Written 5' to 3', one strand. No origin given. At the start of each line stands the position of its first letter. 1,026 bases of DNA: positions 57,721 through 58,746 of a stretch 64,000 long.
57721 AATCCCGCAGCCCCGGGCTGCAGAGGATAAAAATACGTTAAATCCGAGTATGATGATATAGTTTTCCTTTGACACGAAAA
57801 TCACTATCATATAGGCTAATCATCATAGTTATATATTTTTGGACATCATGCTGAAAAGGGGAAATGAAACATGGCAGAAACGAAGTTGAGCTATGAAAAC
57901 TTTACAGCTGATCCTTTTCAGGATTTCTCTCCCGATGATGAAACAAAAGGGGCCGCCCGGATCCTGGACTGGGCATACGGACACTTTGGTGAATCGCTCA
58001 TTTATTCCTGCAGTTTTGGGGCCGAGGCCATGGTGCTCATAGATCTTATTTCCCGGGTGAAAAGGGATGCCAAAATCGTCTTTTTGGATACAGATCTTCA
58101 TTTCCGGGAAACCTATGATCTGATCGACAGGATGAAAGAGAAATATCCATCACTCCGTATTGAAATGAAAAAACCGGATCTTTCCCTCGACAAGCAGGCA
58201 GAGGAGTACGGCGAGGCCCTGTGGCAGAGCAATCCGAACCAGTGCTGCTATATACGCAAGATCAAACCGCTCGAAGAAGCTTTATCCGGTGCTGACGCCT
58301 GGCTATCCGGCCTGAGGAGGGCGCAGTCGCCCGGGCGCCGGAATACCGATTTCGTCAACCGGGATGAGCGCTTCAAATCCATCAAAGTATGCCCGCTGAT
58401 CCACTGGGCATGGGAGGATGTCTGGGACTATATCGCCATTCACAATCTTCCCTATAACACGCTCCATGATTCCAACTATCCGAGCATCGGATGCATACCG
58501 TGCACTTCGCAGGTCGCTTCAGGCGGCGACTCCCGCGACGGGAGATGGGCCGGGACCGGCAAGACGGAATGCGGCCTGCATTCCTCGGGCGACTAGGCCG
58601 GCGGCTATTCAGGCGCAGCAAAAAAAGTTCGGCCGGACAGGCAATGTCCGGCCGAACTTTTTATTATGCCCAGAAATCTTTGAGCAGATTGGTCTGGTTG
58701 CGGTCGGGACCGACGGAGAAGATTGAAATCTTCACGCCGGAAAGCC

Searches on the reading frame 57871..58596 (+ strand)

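Call 58: search_protein_families(library=pfam, proteins=[window:57871-58596:+], max_evalue=1e-8)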
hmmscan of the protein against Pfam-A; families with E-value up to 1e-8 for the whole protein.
window:57871-58596:+ (241 aa): 1 family
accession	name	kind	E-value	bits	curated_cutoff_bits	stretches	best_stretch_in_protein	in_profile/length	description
PF01507.26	PAPS_reduct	-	1.4e-57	194.9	22.5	1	43-213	2-174/175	Phosphoadenosine phosphosulfate reductase domain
